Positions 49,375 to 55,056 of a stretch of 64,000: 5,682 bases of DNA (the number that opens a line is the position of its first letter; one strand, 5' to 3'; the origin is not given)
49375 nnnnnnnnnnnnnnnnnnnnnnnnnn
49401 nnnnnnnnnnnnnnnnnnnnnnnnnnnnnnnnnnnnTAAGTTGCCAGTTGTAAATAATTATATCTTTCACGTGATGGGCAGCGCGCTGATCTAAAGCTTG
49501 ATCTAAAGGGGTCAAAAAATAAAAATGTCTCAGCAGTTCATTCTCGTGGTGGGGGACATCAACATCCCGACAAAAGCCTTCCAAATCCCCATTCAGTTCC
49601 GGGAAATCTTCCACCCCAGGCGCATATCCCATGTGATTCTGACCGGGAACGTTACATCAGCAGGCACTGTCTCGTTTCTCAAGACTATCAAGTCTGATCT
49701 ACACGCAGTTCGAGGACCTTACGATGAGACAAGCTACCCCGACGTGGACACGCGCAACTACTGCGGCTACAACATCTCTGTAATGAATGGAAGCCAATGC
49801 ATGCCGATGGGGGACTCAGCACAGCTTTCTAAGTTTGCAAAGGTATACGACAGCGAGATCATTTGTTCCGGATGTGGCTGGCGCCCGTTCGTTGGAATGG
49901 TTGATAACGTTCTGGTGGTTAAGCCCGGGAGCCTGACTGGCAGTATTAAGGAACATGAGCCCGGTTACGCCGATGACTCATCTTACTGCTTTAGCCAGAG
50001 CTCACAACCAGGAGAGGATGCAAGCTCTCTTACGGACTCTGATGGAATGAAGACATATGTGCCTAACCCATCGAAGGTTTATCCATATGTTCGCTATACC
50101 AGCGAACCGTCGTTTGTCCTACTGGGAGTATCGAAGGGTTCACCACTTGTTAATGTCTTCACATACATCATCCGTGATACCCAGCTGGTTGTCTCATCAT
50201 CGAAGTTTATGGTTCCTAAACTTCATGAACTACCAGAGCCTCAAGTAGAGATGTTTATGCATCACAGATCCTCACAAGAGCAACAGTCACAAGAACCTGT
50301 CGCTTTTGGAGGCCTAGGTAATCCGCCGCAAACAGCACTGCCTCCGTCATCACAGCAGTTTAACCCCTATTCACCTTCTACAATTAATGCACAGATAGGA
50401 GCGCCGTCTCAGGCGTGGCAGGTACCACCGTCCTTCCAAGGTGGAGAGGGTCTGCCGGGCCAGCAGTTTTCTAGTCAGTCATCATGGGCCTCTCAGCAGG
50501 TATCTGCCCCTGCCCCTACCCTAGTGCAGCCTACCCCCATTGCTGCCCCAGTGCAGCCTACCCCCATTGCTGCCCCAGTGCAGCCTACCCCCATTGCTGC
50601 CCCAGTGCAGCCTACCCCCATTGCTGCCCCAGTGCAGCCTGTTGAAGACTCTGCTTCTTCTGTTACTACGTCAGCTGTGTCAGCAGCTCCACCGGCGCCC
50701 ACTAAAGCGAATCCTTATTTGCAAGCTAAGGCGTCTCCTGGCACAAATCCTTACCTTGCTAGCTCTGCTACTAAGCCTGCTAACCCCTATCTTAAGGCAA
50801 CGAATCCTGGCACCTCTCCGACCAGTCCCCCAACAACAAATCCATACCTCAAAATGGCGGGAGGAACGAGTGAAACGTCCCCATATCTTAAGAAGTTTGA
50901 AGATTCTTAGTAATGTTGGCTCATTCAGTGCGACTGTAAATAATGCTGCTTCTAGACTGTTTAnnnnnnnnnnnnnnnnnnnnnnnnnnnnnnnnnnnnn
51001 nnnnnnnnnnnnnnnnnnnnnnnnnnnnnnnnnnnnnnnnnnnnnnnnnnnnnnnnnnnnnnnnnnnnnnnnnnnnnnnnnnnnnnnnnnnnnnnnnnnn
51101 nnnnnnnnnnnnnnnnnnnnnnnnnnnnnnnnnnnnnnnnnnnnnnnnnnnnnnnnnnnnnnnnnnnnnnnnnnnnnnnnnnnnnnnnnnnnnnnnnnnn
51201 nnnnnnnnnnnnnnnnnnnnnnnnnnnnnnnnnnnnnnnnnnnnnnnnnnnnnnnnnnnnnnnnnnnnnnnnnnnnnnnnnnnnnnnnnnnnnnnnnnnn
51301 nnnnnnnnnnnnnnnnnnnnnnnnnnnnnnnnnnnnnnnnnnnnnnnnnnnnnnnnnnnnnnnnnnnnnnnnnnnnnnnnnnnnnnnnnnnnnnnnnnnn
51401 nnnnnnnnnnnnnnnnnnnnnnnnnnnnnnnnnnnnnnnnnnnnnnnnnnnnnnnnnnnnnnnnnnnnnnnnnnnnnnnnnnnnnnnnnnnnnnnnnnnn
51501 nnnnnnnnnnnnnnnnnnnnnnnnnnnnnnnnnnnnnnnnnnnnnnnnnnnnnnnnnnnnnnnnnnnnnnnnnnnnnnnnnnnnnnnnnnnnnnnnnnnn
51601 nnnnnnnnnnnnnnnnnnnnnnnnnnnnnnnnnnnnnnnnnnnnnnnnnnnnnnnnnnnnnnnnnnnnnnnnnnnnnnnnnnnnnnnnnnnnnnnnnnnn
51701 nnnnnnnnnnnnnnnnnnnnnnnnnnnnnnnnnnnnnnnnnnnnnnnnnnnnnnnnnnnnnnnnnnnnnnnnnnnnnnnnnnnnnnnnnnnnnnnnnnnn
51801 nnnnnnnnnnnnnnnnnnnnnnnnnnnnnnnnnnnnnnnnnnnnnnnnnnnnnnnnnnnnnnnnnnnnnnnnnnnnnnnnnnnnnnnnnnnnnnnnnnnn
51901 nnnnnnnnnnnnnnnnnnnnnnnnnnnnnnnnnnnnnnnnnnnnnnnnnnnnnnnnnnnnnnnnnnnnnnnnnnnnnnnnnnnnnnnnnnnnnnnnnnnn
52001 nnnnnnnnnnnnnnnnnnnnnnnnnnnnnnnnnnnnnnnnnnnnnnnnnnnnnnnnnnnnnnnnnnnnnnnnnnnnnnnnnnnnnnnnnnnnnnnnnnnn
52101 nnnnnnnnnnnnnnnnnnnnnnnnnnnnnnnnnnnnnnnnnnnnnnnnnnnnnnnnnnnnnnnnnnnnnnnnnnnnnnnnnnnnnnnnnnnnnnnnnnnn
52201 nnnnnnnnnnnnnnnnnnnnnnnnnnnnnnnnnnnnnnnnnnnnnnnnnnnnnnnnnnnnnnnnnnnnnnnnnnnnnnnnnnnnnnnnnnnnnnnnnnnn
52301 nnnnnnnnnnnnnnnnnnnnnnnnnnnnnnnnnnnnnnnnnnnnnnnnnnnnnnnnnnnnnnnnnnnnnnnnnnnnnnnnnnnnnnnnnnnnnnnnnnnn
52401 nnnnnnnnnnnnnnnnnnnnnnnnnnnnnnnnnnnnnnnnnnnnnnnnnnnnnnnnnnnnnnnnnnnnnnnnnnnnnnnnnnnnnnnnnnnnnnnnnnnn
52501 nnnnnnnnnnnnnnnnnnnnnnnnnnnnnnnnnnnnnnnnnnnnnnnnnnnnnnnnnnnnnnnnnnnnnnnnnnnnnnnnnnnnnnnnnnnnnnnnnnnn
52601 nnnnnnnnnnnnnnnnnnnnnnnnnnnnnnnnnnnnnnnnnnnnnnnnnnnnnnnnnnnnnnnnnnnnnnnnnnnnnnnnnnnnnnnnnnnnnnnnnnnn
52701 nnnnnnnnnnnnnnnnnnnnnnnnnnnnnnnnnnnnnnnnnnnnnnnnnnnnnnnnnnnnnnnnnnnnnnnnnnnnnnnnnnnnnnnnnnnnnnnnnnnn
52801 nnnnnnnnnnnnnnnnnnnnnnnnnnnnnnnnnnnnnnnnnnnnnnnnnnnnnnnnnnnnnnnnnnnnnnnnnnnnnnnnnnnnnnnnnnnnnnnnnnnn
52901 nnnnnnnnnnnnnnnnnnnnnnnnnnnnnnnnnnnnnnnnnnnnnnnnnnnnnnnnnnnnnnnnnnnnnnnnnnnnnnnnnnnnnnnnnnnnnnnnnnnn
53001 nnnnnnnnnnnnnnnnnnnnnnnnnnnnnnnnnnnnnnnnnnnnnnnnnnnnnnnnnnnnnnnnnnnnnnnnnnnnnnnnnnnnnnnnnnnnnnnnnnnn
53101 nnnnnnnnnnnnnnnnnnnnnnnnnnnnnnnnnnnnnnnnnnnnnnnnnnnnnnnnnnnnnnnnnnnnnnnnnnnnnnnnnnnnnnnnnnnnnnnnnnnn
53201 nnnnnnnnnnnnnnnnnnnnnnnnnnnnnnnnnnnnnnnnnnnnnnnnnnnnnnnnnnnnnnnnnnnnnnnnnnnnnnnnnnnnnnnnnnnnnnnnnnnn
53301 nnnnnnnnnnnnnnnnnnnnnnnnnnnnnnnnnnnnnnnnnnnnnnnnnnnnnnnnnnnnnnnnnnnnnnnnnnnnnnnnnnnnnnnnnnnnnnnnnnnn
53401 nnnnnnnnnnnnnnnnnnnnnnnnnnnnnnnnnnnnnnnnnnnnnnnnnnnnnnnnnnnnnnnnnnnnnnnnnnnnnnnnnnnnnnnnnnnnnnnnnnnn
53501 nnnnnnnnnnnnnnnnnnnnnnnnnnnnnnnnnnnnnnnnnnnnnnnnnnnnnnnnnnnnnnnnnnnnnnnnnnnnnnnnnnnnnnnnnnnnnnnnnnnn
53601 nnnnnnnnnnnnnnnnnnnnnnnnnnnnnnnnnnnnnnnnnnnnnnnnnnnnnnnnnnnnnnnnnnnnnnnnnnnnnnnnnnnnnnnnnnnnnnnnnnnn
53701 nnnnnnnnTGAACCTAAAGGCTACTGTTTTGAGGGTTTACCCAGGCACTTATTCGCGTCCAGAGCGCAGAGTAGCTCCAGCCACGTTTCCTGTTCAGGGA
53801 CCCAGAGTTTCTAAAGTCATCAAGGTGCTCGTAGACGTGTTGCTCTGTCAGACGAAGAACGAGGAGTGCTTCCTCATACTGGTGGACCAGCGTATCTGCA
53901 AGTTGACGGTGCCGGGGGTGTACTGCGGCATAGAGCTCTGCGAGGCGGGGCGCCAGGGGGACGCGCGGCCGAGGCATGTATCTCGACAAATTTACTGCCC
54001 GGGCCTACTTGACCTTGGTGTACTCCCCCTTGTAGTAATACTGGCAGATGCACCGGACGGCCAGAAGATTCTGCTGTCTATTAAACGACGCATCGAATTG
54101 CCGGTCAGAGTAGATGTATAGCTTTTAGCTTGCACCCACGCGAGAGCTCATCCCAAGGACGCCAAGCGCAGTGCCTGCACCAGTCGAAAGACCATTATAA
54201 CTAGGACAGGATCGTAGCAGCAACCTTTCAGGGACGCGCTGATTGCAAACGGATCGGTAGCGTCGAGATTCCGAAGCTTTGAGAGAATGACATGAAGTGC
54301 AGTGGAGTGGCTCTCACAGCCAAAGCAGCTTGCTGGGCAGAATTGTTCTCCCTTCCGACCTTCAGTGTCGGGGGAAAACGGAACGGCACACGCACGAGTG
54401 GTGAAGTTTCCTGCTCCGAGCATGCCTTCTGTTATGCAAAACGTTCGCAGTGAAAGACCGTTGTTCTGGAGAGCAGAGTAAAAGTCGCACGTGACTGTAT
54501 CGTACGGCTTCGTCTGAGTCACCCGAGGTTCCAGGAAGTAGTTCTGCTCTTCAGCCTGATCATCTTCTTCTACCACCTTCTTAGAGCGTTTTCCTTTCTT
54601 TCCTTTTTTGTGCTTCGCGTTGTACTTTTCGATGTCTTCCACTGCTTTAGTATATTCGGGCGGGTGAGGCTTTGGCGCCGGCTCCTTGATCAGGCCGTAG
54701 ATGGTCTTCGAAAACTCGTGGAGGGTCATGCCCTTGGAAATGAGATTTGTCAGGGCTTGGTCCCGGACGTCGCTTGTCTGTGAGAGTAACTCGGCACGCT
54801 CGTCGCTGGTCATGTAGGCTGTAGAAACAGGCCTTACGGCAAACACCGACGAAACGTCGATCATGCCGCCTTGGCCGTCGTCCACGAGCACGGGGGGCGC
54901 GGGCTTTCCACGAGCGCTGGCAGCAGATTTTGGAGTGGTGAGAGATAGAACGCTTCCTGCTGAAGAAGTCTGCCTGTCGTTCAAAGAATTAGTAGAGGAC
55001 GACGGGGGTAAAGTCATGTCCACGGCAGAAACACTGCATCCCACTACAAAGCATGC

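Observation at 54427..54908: Inverted segmental duplication of at least 482 bp between the 3' end of the 2423-aa gene and the window edge (63519-64000)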

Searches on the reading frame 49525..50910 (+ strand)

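Call 8: search_protein_families(library=pfam, proteins=[window:49525-50910:+], max_evalue=0.01)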
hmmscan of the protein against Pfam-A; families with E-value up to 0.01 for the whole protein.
window:49525-50910:+ (461 aa): 1 family
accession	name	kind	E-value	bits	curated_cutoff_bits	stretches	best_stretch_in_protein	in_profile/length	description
PF12850.12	Metallophos_2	-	7.8e-09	36.2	27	1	6-149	3-147/154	Calcineurin-like phosphoesterase superfamily domain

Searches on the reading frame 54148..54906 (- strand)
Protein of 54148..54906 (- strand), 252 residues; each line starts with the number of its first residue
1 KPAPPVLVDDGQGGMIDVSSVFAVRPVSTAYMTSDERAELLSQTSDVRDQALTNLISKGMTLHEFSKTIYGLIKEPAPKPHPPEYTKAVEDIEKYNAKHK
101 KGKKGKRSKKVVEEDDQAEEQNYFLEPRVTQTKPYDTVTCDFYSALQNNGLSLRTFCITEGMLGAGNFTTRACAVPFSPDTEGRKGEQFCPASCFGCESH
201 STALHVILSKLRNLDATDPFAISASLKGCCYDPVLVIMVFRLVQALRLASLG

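Call 11: find_homologous_proteins(query=window:54151-54906:-, max_evalue=0.001)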
Query seq(252 aa) (252 aa): 2 proteins with E <= 0.001 among 639 candidates.
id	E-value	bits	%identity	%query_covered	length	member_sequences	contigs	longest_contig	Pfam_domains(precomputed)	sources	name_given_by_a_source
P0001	8.9e-145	499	92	94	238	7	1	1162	-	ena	-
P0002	7.6e-135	466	93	88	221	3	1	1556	-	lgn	-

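Call 14: find_encoding_contigs(protein=P0009, flank=10000, max_places=10)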
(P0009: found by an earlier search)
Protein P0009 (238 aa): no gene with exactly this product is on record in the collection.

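Call 15: find_encoding_contigs(protein=P0001, flank=10000, max_places=10)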
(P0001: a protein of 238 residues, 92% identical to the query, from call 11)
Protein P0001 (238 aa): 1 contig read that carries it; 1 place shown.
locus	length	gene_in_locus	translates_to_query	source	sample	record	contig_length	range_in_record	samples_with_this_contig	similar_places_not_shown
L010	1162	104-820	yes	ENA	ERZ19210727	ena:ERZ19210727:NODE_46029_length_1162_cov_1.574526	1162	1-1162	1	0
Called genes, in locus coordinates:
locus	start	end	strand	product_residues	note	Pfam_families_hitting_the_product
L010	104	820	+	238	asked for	-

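Call 18: find_encoding_contigs(protein=P0005, flank=10000, max_places=10)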
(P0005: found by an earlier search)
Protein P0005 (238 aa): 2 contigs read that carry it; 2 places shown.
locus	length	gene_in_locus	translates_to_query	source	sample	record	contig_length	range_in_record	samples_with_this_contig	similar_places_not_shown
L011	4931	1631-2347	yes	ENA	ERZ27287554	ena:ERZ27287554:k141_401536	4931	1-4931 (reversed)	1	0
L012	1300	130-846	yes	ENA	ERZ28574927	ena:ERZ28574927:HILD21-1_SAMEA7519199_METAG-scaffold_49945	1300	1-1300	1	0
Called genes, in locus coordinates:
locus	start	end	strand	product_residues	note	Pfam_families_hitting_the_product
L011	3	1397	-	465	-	?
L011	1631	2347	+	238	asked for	-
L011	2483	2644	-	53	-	-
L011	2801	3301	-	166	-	PF00638:Ran_BP1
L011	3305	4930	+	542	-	?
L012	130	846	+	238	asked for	-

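Call 19: find_encoding_contigs(protein=P0002, flank=10000, max_places=10)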
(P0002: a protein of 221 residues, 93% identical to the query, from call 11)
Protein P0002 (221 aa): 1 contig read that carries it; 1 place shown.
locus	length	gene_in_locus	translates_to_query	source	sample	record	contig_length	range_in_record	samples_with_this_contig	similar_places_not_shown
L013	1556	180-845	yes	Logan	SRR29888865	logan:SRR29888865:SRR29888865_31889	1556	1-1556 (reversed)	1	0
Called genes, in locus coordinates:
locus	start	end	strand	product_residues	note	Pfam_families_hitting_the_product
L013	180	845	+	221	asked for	-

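Call 22: find_encoding_contigs(protein=P0003, flank=10000, max_places=10)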
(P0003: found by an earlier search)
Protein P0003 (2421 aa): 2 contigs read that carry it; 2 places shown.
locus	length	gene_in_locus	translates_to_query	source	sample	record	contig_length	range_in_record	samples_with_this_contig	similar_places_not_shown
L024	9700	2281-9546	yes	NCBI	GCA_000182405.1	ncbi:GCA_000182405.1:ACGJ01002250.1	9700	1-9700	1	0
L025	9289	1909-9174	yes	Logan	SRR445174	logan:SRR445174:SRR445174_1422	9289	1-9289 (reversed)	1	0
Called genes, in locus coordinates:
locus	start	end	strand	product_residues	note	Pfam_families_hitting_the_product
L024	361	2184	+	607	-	PF00102:Y_phosphatase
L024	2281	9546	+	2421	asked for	-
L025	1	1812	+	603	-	?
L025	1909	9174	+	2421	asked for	-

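Call 27: find_encoding_contigs(protein=P0015, flank=10000, max_places=5)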
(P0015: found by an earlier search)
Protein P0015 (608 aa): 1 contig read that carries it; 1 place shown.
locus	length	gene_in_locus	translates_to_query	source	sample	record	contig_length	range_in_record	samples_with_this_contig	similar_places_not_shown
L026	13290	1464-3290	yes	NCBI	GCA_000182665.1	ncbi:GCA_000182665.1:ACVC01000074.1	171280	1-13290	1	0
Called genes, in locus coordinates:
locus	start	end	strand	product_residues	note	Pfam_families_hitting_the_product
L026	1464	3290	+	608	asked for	PF00102:Y_phosphatase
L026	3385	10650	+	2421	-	-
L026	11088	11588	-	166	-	PF00638:Ran_BP1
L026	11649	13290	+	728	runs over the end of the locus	PF00069:Pkinase, PF07714:PK_Tyr_Ser-Thr, PF00069:Pkinase, PF07714:PK_Tyr_Ser-Thr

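Call 31: find_encoding_contigs(protein=P0010, flank=10000, max_places=5)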
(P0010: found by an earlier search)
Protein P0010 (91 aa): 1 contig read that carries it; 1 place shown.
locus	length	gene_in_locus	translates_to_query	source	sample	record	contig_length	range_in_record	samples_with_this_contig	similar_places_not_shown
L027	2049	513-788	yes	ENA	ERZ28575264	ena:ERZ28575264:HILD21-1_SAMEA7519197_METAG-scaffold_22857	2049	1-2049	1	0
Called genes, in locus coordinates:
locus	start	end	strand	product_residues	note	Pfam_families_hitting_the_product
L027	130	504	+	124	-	-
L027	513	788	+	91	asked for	-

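Call 37: find_encoding_contigs(protein=window:54148-54906:-, flank=10000, max_places=10)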
Protein window:54148-54906:- (252 aa): 1 contig read that carries it; 1 place shown.
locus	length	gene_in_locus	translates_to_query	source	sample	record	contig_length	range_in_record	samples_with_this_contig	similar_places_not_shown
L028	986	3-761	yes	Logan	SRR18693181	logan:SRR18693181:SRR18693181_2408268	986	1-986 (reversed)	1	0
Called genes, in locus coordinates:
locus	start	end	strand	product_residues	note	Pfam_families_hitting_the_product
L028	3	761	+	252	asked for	?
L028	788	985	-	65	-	?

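Call 69: search_protein_families(library=pfam, proteins=[P0009], max_evalue=1)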
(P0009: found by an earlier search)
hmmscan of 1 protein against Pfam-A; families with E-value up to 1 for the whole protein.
P0009 (238 aa): 0 families

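Call 70: search_solved_structures(query=P0009, max_evalue=1)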
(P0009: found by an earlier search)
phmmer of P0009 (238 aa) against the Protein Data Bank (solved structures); distinct sequences matched with E-value up to 1: 1.
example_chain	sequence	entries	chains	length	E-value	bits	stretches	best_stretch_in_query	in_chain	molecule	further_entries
9m7n_A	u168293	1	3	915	0.18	14.9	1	61-110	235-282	Gp16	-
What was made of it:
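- Tried and rejected: PDB sequences gave only a chance-level hit (call 70).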

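Call 75: predict_structure(protein=P0009)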
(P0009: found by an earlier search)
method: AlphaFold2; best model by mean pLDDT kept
length: 238 residues; sequences in the alignment: 1
mean_pLDDT: 39.6   pTM: 0.22
mean pLDDT of the five models: 39.6, 36.8, 34.3, 33.9, 31.9
residues with pLDDT >= 90: 0; 70-90: 2; 50-70: 29; < 50: 207
segments of 3 or more residues with pLDDT < 50: 1-24, 26-33, 37-46, 48-53, 55-68, 95-238
pLDDT, mean of each block of 10 residues (from residue 1): 29 38 47 48 47 46 46 61 62 47 38 30 32 33 30 29 31 33 31 35 34 37 45 41
secondary structure, 60 per line:
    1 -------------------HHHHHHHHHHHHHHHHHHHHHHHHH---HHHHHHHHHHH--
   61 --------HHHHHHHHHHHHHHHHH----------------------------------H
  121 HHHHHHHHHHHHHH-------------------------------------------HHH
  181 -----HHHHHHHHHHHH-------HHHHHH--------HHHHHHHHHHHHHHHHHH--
elements in order: H20-44 H48-58 H69-85 H120-134 H186-197 H205-210 H219-236
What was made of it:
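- There is no Pfam or PDB match, and the single-sequence model has mean pLDDT of 39.6 (calls 69, 70, 75).
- Tried and rejected: The single-sequence AlphaFold model had mean pLDDT of 39.6 and was not used (call 75).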
